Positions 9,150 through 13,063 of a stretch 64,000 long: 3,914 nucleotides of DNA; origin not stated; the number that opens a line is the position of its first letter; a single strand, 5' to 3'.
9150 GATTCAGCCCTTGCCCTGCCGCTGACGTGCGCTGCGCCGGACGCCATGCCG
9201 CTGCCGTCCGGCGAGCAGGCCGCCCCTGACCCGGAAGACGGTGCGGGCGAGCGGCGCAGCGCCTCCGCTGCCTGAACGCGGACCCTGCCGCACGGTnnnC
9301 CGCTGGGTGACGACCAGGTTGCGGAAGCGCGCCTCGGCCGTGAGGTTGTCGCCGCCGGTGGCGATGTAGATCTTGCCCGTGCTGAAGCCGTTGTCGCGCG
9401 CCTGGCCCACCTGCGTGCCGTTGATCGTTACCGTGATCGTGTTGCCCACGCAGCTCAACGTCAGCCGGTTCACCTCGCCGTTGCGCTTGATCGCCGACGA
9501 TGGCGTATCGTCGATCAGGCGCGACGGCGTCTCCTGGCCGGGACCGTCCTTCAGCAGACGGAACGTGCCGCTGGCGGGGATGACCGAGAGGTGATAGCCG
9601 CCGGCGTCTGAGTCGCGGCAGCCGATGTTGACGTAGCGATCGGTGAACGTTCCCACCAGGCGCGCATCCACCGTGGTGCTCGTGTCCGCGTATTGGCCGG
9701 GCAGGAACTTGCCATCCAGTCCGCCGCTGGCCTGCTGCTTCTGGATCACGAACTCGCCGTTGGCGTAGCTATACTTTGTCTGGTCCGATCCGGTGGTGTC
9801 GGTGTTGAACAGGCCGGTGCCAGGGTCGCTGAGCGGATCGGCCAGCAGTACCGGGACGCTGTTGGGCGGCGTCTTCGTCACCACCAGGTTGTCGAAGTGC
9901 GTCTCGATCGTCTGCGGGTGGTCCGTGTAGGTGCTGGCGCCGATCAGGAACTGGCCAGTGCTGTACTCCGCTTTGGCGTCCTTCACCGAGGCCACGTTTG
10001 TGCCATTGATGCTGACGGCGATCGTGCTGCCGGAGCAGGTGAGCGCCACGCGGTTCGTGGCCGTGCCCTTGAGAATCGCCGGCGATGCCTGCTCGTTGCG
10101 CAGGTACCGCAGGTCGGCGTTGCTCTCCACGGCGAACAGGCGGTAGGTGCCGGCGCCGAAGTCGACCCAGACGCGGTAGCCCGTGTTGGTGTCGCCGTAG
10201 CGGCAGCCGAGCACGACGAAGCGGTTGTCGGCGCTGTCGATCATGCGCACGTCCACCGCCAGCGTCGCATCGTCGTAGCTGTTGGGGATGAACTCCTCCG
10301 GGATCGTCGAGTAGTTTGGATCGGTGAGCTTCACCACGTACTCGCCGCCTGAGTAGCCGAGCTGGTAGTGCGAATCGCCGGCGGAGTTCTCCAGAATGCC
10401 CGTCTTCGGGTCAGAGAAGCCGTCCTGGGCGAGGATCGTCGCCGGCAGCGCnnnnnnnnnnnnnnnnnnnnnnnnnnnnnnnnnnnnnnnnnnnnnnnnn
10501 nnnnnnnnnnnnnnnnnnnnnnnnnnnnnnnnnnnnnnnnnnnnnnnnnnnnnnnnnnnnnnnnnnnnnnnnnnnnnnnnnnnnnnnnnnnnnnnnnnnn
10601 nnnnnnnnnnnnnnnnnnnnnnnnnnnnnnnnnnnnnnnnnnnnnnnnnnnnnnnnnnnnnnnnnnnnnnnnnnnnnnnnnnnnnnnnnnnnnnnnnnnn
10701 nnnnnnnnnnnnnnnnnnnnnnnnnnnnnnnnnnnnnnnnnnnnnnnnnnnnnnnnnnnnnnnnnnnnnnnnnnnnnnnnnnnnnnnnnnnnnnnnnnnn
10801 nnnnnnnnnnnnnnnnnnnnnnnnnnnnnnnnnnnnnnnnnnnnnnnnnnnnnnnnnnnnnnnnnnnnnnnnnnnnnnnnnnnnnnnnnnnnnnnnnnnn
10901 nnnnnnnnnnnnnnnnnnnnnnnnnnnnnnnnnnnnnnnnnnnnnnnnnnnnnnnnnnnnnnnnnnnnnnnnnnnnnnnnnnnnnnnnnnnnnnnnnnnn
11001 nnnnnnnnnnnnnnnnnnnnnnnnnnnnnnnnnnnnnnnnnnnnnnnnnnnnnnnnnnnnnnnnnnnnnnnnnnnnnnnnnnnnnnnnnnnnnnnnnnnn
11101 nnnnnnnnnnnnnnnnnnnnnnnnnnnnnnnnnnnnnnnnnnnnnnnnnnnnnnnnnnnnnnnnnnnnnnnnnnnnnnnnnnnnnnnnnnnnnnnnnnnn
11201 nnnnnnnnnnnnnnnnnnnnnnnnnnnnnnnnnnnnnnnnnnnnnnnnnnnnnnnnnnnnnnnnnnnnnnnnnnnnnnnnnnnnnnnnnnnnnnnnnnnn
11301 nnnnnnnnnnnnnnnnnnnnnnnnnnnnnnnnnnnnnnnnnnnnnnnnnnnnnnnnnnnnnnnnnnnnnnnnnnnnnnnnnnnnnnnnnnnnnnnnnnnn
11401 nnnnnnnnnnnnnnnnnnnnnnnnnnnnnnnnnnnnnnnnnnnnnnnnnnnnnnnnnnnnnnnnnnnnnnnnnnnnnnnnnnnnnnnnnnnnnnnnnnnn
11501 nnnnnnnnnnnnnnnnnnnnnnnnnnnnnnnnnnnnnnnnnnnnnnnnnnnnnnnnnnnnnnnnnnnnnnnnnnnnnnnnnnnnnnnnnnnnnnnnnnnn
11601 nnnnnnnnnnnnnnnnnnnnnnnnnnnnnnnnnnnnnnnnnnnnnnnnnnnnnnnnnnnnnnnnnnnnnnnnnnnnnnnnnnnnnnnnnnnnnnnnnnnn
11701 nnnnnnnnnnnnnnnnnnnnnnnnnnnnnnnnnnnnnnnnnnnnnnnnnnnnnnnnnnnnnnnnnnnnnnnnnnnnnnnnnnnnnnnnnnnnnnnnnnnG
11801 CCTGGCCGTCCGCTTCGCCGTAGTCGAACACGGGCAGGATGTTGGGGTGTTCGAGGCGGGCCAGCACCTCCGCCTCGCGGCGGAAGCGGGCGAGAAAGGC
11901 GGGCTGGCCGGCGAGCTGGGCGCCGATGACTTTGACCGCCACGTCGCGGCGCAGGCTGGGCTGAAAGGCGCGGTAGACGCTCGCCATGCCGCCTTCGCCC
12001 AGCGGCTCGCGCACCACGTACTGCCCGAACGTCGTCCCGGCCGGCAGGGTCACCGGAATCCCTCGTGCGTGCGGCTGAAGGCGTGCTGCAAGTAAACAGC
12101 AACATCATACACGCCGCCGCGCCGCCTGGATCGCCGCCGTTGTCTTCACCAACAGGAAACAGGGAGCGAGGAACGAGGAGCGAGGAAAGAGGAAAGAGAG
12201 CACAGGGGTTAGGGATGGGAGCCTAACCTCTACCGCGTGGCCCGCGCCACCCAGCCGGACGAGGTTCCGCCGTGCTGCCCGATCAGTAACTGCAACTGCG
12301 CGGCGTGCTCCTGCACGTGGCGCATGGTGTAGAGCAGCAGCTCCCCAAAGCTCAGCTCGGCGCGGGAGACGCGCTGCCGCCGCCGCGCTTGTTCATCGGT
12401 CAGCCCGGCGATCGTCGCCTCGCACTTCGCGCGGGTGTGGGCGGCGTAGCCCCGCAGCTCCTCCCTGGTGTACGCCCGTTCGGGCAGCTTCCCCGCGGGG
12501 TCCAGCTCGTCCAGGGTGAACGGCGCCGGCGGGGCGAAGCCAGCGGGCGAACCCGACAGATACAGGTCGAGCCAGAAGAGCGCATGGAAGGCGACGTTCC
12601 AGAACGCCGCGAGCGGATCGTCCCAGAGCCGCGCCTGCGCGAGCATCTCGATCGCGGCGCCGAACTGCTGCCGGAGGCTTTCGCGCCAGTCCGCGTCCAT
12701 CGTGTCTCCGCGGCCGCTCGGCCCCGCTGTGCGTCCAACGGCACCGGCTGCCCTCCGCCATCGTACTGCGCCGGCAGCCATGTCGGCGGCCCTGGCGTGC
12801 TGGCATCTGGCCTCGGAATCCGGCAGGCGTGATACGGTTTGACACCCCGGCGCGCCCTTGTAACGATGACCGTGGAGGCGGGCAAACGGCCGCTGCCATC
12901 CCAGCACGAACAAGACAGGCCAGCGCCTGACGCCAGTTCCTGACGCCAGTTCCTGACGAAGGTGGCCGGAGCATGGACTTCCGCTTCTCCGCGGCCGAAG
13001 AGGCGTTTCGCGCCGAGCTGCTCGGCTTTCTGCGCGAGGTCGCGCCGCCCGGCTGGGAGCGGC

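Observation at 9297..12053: Hanks-type Ser/Thr kinase with two tandem extracellular concanavalin-like (DUF1080-type) domains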

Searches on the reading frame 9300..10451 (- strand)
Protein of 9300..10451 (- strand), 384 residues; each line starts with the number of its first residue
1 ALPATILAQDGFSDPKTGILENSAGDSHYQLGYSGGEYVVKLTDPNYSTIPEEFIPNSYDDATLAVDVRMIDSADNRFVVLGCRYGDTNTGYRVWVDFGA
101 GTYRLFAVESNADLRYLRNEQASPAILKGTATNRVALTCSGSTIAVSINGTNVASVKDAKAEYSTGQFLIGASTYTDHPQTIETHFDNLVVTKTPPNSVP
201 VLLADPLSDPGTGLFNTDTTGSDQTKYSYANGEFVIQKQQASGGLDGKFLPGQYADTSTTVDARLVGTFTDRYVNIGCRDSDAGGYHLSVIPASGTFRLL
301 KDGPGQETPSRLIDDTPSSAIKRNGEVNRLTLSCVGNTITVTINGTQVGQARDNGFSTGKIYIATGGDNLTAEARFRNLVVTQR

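Call 8: find_homologous_proteins(query=window:9300-10451:-)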
Query seq(384 aa) (384 aa): 47 proteins with E <= 0.001 among 5792 candidates.
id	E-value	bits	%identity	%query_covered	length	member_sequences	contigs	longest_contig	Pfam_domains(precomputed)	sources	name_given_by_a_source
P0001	1.1e-201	688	85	92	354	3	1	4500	PF06439.19,PF13385.14,PF21708.5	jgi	jgi:hypothetical protein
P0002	4.6e-63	232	33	99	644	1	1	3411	PF06439.19,PF21708.5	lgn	-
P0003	7.1e-62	228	30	99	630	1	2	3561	PF06439.19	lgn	-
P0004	4.2e-58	215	33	99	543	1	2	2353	PF06439.19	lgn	-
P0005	1.0e-57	214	40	48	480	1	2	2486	PF06439.19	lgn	-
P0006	6.5e-56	208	32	100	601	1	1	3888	-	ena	-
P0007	6.2e-55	205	36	100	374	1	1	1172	PF06439.19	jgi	jgi:hypothetical protein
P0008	9.7e-52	195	33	99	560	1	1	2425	PF06439.19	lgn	-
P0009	5.0e-40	156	32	99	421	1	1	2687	PF06439.19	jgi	jgi:hypothetical protein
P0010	3.8e-39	153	30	99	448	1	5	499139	PF06439.19,PF13385.14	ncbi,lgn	-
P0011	2.3e-36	144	31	85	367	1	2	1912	PF06439.19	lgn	-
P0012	7.6e-34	136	40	48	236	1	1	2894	-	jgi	-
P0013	9.4e-33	132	40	51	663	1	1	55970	-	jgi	jgi:hypothetical protein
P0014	1.2e-29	122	39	49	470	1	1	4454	PF13431.13,PF13414.13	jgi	jgi:hypothetical protein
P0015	2.0e-29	121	33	71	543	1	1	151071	PF06439.19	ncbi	ncbi:MAG: hypothetical protein U0893_12515 [Chloroflexota bacterium]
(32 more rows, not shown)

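Call 9: search_solved_structures(query=window:9300-10451:-, max_evalue=10, show_alignments=2)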
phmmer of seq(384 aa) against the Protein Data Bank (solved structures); distinct sequences matched with E-value up to 10: 0.

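Call 18: find_related_loci(query=window:9300-10451:-, collection=genome_contigs, flank=10000)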
Query window:9300-10451:- (384 aa) in genome_contigs; peptide patterns used: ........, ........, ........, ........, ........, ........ (x = any residue, [..] = any of these).
89 stretches matched a pattern; 1 encode a relative of the query (tblastn E <= 1e-3); 1 distinct loci.
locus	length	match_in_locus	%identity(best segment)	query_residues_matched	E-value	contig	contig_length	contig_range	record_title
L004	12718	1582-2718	88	6-384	0e+0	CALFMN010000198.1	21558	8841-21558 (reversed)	MAG TPA_asm: uncultured Chloroflexi bacterium isolate SRR5457059_bin.76_CONCOCT_v1.1_MAG genome assembly, contig: ERZ795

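Call 23: predict_structure(alignment_id=A1)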
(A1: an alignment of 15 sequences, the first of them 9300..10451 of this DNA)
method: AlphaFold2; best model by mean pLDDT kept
length: 384 residues; sequences in the alignment: 15
mean_pLDDT: 90.2   pTM: 0.62
mean pLDDT of the five models: 90.2, 89.2, 88.6, 88.3, 88.3
residues with pLDDT >= 90: 263; 70-90: 101; 50-70: 16; < 50: 4
segments of 3 or more residues with pLDDT < 50: none
pLDDT, mean of each block of 10 residues (from residue 1): 77 92 93 96 94 94 96 94 92 96 94 89 88 95 89 80 87 94 97 75 80 64 81 92 82 88 94 95 94 97 87 97 95 96 97 93 93 94 84
secondary structure, 60 per line:
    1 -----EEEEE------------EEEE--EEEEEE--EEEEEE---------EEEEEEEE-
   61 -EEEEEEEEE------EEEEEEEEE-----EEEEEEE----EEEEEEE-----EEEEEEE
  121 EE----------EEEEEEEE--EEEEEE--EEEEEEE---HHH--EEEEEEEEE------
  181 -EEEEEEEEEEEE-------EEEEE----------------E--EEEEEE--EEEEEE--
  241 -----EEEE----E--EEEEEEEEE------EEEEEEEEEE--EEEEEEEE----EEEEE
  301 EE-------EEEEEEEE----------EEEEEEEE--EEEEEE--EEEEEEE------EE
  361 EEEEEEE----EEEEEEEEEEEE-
elements in order: E6-10 E23-26 E29-34 E37-42 E52-59 E62-70 E77-85 E91-97 E102-108 E114-122 E133-140 E143-148 E151-157 E166-174 E182-193 E201-205 E225-230 E233-238 E246-249 E257-265 E272-281 E284-291 E296-302 E310-317 E328-335 E338-343 E346-352 E359-367 E372-383

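Call 26: fold_search(model_id=the predicted structure, library=pdb)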
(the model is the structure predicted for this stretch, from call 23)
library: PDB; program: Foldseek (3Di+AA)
matches with E <= 10: 1867; with E <= 0.001: 533
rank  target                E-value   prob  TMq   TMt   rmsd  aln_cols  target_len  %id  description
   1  4jqt_A                2.5e-12  1.00  0.35  0.32  18.4       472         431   14  Crystal structure of a putative glycosyl hydrolase (BT3469) from Bacteroides thetaiotaomicron VPI-5482 at 2.49 A resol (released 2013-04-17)
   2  3vkl_A                1.0e-09  1.00  0.27  0.34  15.6       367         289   12  Protease-resistant mutant form of human Galectin-8 in complex with two lactose molecules (released 2012-09-12)
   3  4han_A                1.0e-09  1.00  0.26  0.33  15.1       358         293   11  Crystal structure of Galectin 8 with NDP52 peptide (released 2013-03-20)
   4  4fqz_A                1.5e-09  1.00  0.26  0.33  16.1       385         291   12  Crystal structure of a protease-resistant mutant form of human galectin-8 (released 2012-07-11)
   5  3wv6_A                2.8e-09  1.00  0.29  0.38  17.6       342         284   10  Crystal Structure of a protease-resistant mutant form of human galectin-9 (released 2015-05-20)
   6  8yzq_G                3.2e-09  1.00  0.28  0.39  17.6       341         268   10  Toxascaris leonina galectin (Tl-gal) W77F/W212F oligomer (released 2025-04-09)
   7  8yzq_C                3.9e-09  1.00  0.28  0.39  17.6       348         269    9  Toxascaris leonina galectin (Tl-gal) W77F/W212F oligomer (released 2025-04-09)
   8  8yzq_E                4.7e-09  1.00  0.28  0.39  17.9       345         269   11  Toxascaris leonina galectin (Tl-gal) W77F/W212F oligomer (released 2025-04-09)
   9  8zqi_A                5.2e-09  1.00  0.28  0.38  18.4       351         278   10  Glucose bound Toxascaris leonina galectin (Tl-gal) W77F/W212F (released 2025-06-04)
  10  8yzq_B                1.0e-08  1.00  0.28  0.39  18.1       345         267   11  Toxascaris leonina galectin (Tl-gal) W77F/W212F oligomer (released 2025-04-09)
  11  8yzq_A                1.8e-08  1.00  0.28  0.39  17.4       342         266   10  Toxascaris leonina galectin (Tl-gal) W77F/W212F oligomer (released 2025-04-09)
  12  1w0o                  4.1e-08  1.00  0.29  0.16  27.0       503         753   10  Vibrio cholerae sialidase (released 2004-07-08)
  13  5vxz_A                5.5e-08  1.00  0.27  0.28  16.9       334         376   10  High-affinity AXL decoy receptor (released 2017-06-21)
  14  4hl0_A                6.7e-08  1.00  0.29  0.38  17.7       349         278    9  Crystal structure of full-length Toxascaris leonina galectin (released 2013-02-06)
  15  5ik8_B                7.4e-08  1.00  0.25  0.26  18.3       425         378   11  Laminin A2LG45 I-form, G6/7 bound. (released 2016-08-10)
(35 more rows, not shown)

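Call 31: search_protein_representatives(protein=window:9300-10451:-)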
Query: 384 residues. Proteins with E-value up to 0.001 (for the whole library): 2286; up to 1e-10: 737; up to 1e-30: 65. The best 150 are listed.
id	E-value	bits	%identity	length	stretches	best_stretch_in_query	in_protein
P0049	1.4e-224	761.6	88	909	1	1-384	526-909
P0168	8.4e-105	367.5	37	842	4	105-382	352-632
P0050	4.7e-94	332.1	48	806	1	2-384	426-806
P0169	4.8e-86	305.8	37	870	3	3-201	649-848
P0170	5.9e-76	272.5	37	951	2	3-383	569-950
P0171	4.1e-73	263.2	40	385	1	6-384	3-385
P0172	4.4e-72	259.8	36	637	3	4-201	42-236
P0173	1.1e-69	251.9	41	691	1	3-384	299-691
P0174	1.0e-68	248.7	37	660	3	192-382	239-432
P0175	3.3e-64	233.9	34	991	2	3-380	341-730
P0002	1.5e-63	231.8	34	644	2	3-384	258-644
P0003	2.3e-62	227.9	33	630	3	3-207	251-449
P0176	7.8e-62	226.1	40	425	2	3-198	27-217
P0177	1.1e-61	225.5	37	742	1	2-381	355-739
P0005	3.3e-58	214.1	40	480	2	199-384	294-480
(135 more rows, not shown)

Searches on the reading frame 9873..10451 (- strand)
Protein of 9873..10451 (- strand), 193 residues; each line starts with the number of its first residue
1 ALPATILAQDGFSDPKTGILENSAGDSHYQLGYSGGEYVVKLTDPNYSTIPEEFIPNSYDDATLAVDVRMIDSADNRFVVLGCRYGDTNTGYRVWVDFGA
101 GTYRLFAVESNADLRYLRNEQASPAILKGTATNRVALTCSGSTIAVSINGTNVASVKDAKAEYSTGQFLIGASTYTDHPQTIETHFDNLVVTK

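Call 34: search_protein_families(library=pfam, proteins=[window:9873-10451:-], max_evalue=1)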
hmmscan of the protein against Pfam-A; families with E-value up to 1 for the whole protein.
window:9873-10451:- (193 aa): 3 families
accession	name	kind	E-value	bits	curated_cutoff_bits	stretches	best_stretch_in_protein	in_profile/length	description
PF13385.13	Laminin_G_3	-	3.3e-06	27.8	27.6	1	59-177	16-126/151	Concanavalin A-like lectin/glucanases superfamily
PF06439.18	3keto-disac_hyd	-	0.00034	21.2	26.8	1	58-168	50-170/187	3-keto-disaccharide hydrolase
PF21708.4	Glyco_hydro_59_C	-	0.15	12.5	27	1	87-192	81-173/175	Galactocerebrosidase, C-terminal lectin domain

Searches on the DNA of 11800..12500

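Call 41: search_rna_families(source=window, start=11800, end=12500, threshold=evalue, max_evalue=1)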
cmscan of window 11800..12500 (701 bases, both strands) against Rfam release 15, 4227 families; matches with E-value up to 1: 0.
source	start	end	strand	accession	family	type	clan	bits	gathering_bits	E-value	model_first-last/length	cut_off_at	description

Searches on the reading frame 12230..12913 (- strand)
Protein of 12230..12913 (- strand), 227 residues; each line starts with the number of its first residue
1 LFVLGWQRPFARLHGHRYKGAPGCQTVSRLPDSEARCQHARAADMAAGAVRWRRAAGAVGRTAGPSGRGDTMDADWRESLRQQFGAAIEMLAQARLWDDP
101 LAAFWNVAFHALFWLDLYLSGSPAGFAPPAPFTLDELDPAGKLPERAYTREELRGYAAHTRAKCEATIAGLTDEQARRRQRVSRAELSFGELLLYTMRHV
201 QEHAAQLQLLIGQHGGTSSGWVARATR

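Call 22: search_protein_families(library=pfam, proteins=[window:12230-12913:-], max_evalue=0.001)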
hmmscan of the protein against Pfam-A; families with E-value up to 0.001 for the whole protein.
window:12230-12913:- (227 aa): 1 family
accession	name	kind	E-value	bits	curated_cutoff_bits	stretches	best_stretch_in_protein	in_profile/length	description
PF12867.12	DinB_2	-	1.3e-07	32.6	24.8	1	33-207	19-128/128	DinB superfamily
